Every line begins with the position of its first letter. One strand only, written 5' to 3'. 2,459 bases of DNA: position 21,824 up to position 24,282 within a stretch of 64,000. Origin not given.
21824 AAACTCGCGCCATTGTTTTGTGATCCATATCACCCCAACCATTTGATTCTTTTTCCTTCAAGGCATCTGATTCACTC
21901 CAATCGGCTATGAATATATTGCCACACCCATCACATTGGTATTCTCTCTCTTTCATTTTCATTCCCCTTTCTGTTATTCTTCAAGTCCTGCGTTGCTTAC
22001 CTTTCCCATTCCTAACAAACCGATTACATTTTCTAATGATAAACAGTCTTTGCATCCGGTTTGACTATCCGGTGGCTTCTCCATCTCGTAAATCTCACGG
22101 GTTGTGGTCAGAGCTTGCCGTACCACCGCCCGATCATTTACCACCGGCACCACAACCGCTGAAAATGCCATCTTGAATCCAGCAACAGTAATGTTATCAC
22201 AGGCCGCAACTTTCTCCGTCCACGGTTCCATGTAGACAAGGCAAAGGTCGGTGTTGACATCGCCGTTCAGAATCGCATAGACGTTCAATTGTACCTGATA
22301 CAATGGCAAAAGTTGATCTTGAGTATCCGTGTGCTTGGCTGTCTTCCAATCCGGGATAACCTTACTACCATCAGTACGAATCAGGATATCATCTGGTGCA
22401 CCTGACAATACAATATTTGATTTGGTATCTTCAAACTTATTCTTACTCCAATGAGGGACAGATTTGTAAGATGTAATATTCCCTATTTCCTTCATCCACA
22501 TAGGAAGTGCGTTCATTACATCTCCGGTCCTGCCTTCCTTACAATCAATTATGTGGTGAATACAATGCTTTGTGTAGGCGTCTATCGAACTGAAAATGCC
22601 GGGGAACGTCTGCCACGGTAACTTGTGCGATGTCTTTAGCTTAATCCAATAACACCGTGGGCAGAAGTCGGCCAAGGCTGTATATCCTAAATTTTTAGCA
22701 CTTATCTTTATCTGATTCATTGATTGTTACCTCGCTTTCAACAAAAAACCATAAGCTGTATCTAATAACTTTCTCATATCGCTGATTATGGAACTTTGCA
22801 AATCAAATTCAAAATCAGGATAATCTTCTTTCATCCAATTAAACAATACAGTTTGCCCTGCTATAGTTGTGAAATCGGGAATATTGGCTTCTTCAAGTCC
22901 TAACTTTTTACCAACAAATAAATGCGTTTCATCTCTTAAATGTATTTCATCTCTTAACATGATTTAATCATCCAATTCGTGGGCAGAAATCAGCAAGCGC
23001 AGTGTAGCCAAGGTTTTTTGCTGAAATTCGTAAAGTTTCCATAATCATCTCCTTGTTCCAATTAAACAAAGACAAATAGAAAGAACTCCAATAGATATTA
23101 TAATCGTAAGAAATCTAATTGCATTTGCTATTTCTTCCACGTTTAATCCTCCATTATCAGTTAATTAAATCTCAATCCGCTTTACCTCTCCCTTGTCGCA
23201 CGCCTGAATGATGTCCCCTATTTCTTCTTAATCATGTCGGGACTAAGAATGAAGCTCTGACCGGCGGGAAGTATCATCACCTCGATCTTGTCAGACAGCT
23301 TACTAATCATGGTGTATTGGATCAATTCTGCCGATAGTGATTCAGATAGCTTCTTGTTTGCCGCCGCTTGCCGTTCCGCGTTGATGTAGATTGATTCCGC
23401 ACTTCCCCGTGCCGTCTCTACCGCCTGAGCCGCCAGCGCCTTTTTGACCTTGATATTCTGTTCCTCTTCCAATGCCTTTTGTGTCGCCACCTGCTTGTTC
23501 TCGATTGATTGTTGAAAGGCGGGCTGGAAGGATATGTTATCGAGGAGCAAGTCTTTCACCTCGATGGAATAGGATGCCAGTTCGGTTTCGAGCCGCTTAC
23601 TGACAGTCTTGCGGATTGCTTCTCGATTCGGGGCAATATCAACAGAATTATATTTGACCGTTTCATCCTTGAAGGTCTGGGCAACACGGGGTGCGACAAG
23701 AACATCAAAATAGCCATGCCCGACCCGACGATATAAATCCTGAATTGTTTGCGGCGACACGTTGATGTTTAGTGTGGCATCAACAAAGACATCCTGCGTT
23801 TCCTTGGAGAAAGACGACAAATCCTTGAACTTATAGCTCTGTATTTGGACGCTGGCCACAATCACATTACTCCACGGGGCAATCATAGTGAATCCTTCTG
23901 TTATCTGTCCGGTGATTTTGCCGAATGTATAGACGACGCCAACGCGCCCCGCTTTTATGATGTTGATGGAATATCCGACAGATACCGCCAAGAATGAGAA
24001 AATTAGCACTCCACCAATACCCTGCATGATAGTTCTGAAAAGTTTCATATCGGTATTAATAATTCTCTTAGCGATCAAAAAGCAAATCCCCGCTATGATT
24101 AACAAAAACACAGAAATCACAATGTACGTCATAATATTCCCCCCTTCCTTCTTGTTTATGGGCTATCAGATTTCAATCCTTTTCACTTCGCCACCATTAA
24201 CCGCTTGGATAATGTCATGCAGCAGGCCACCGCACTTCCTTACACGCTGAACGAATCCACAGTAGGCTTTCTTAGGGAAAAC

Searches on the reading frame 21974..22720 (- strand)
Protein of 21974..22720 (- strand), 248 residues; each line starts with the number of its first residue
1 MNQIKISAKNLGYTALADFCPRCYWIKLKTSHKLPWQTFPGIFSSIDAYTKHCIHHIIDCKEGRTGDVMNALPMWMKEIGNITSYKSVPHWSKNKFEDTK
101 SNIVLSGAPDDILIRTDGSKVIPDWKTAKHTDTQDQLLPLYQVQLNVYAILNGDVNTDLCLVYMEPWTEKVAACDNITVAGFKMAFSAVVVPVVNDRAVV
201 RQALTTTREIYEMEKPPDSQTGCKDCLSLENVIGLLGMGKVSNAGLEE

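Call 97: search_protein_families(library=pfam, proteins=[window:21974-22720:-], max_evalue=0.001)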
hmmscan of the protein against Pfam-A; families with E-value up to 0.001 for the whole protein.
window:21974-22720:- (248 aa): 1 family
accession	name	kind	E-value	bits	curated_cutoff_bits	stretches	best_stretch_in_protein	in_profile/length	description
PF12705.13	PDDEXK_1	-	0.00013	22.4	22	1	95-226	118-240/247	PD-(D/E)XK nuclease superfamily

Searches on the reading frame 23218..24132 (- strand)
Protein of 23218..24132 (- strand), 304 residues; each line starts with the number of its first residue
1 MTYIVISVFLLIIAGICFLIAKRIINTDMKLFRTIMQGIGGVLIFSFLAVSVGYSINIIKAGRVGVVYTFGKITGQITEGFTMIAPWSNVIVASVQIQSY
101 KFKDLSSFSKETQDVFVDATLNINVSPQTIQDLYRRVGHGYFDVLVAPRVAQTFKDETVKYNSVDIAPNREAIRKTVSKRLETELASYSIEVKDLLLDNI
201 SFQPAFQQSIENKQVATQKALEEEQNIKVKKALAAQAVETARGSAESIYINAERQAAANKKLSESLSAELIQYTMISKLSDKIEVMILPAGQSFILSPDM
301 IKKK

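Call 97: search_protein_families(library=pfam, proteins=[window:23218-24132:-], max_evalue=0.001)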
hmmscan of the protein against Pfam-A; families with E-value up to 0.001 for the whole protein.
window:23218-24132:- (304 aa): 1 family
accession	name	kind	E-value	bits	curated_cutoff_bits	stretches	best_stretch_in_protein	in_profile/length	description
PF01145.31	Band_7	-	3.3e-27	96.1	23.6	1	58-229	2-171/176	SPFH domain / Band 7 family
